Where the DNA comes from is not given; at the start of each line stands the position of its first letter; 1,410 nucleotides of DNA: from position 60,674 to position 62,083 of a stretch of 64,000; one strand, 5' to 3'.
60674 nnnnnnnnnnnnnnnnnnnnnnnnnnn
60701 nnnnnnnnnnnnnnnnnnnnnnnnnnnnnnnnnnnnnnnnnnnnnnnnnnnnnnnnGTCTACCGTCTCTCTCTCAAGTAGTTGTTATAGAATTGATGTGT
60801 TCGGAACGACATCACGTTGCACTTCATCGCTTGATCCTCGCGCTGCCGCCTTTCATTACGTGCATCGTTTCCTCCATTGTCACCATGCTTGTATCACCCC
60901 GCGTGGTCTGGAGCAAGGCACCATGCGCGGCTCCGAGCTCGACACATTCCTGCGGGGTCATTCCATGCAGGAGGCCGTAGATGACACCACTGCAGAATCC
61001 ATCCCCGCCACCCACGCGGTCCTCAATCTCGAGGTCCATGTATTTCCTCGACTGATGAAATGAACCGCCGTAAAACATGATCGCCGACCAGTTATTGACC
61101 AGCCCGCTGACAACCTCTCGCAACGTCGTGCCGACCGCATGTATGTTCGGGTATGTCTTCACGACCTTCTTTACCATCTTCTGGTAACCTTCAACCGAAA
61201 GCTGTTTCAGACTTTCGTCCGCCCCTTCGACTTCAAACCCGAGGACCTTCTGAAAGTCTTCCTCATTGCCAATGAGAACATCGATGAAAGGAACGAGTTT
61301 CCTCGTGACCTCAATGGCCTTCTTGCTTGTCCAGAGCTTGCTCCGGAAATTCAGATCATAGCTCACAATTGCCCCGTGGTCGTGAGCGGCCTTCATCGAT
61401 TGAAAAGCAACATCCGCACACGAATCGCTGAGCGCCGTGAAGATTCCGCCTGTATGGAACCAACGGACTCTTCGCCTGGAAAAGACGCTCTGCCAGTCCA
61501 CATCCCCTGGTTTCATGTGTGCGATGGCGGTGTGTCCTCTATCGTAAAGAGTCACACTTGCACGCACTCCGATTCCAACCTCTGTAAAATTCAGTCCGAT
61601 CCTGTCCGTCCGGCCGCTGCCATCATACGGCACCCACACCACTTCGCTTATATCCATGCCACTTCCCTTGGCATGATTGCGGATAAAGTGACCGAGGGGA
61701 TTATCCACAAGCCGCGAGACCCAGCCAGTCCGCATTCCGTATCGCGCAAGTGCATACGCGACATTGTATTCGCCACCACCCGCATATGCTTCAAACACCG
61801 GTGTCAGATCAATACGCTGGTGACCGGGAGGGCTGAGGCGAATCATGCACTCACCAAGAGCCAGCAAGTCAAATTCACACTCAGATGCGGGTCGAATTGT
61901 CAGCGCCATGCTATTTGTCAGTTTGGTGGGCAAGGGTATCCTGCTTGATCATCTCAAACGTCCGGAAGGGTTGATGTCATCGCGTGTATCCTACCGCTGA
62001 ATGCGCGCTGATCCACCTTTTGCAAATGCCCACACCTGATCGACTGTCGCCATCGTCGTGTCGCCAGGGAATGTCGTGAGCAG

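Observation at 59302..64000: Sugar-acid catabolic cluster: gnd, two tandem KdgK-like PfkB kinases and a LarA-family (nickel-pincer racemase/epimerase-like) gene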

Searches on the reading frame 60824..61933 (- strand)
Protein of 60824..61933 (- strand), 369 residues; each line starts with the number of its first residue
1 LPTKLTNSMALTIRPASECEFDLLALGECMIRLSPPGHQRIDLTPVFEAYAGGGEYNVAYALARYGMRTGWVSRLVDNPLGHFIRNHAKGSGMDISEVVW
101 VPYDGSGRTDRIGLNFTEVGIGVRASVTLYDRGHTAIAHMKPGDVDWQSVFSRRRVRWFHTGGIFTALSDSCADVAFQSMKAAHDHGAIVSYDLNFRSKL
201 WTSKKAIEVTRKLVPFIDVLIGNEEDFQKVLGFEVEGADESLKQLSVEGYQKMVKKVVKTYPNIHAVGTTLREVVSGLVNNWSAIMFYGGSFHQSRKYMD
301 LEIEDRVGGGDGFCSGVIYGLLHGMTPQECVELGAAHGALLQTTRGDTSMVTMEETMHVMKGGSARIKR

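Call 4: search_protein_families(library=pfam, proteins=[window:60824-61933:-], max_evalue=0.01)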
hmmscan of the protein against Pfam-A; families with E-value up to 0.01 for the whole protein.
window:60824-61933:- (369 aa): 1 family
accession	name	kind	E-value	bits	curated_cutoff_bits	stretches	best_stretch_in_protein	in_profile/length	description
PF00294.29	PfkB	-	6.5e-27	95.1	25.8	2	23-250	4-220/302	pfkB family carbohydrate kinase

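Call 5: search_protein_families(library=ncbifam, proteins=[window:60824-61933:-], max_evalue=0.01)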
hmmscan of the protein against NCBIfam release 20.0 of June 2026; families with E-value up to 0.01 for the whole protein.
window:60824-61933:- (369 aa): 16 families
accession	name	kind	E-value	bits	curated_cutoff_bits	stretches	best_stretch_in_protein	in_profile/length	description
NF041633.1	trifunc_aldol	exception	4.3e-100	335.8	700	1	21-369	242-580/580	KHG/KDPG aldolase/sugar kinase fusion protein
NF041332.1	KDG_KDGal_kin_Halo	equivalog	2.4e-56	191.5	440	1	22-369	3-320/320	bifunctional 2-dehydro-3-deoxygluconokinase/2-dehydro-3-deoxygalactonokinase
TIGR04382.1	myo_inos_iolC_N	equivalog_domain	9.9e-38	130.1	300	1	21-358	2-307/309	5-dehydro-2-deoxygluconokinase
NF040938.1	KDG_KDGal_kin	equivalog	9.7e-32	110.3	400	2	23-257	1-222/305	bifunctional 2-dehydro-3-deoxygluconokinase/2-dehydro-3-deoxygalactonokinase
NF006957.1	PRK09434.1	equivalog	2.1e-15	57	450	1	49-347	24-292/302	fructokinase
NF047869.1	myo_kin_aldol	exception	4.6e-14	51.7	600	1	20-360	6-331/586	bifunctional 5-dehydro-2-deoxygluconokinase/5-dehydro-2-deoxyphosphogluconate aldolase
NF007321.0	PRK09813.1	equivalog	8.6e-12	45.1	247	2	274-339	189-252/261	fructoselysine 6-kinase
NF049991.1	TagKinase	equivalog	2.6e-07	29.7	420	1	130-348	112-302/321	tagatose kinase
NF041134.1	R1P_kin_Thcocales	equivalog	5.1e-07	29.4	500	1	299-355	220-277/291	ADP-dependent ribose-1-phosphate kinase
NF053626.1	RibKinHalex1628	equivalog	5.2e-07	29.4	330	1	299-360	228-291/293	ATP-dependent ribose-1-phosphate kinase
NF052444.1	DhDoxglucKinKdgK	equivalog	2.6e-05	23.8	400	1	163-230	133-202/303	2-dehydro-3-deoxygluconokinase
TIGR03168.1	1-PFK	subfamily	9.7e-05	21.4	216.4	1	300-357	240-296/305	hexose kinase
TIGR02152.1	D_ribokin_bact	equivalog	0.0002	20.8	299.65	0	303-351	242-291/298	ribokinase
NF008353.0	PRK11142.1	equivalog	0.00024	20.7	341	0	50-102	37-89/307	ribokinase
TIGR03828.1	pfkB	equivalog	0.00053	19.1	292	1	299-352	239-291/305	1-phosphofructokinase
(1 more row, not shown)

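Call 25: search_solved_structures(query=window:60824-61909:-, max_evalue=0.00001, show_alignments=2)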
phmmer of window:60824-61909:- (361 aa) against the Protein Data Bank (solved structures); distinct sequences matched with E-value up to 0.00001: 18.
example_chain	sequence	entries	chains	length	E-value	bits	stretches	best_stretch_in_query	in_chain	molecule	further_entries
2afb_A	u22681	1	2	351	5.4e-71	242.6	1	15-359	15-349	2-keto-3-deoxygluconate kinase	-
4gm6_A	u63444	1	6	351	2.9e-32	115.1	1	15-341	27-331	PfkB family carbohydrate kinase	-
3ktn_A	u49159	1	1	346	1.6e-29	106.2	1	15-353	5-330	Carbohydrate kinase, pfkB family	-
1v19_A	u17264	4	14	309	8e-26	94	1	15-230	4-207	2-KETO-3-DEOXYGLUCONATE KINASE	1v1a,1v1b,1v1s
4du5_A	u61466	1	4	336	4.8e-23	84.8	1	12-210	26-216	PfkB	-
2qcv_A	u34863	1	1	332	2.3e-21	79.3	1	4-337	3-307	Putative 5-dehydro-2-deoxygluconokinase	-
2v78_A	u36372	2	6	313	8.7e-15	57.6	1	14-243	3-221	FRUCTOKINASE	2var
1wye_A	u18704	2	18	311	5.8e-14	54.9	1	15-225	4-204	2-keto-3-deoxygluconate kinase | hypothetical fructokinase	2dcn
3gbu_A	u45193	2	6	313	5.2e-11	45.2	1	17-255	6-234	Uncharacterized sugar kinase PH1459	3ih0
3ewm_A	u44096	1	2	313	1.8e-10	43.5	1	17-254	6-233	Uncharacterized sugar kinase PH1459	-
3hj6_A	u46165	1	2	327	4.4e-09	38.9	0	9-210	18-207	Fructokinase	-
4e69_A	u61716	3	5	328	9.8e-09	37.7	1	14-218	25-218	2-dehydro-3-deoxygluconokinase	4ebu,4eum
5ygg_A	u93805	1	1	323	1.1e-08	37.5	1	19-234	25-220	Fructokinase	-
5ey7_A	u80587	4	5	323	1.2e-08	37.5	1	19-233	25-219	Fructokinase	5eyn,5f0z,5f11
3ljs_A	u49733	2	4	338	4.5e-08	35.6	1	15-196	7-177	Fructokinase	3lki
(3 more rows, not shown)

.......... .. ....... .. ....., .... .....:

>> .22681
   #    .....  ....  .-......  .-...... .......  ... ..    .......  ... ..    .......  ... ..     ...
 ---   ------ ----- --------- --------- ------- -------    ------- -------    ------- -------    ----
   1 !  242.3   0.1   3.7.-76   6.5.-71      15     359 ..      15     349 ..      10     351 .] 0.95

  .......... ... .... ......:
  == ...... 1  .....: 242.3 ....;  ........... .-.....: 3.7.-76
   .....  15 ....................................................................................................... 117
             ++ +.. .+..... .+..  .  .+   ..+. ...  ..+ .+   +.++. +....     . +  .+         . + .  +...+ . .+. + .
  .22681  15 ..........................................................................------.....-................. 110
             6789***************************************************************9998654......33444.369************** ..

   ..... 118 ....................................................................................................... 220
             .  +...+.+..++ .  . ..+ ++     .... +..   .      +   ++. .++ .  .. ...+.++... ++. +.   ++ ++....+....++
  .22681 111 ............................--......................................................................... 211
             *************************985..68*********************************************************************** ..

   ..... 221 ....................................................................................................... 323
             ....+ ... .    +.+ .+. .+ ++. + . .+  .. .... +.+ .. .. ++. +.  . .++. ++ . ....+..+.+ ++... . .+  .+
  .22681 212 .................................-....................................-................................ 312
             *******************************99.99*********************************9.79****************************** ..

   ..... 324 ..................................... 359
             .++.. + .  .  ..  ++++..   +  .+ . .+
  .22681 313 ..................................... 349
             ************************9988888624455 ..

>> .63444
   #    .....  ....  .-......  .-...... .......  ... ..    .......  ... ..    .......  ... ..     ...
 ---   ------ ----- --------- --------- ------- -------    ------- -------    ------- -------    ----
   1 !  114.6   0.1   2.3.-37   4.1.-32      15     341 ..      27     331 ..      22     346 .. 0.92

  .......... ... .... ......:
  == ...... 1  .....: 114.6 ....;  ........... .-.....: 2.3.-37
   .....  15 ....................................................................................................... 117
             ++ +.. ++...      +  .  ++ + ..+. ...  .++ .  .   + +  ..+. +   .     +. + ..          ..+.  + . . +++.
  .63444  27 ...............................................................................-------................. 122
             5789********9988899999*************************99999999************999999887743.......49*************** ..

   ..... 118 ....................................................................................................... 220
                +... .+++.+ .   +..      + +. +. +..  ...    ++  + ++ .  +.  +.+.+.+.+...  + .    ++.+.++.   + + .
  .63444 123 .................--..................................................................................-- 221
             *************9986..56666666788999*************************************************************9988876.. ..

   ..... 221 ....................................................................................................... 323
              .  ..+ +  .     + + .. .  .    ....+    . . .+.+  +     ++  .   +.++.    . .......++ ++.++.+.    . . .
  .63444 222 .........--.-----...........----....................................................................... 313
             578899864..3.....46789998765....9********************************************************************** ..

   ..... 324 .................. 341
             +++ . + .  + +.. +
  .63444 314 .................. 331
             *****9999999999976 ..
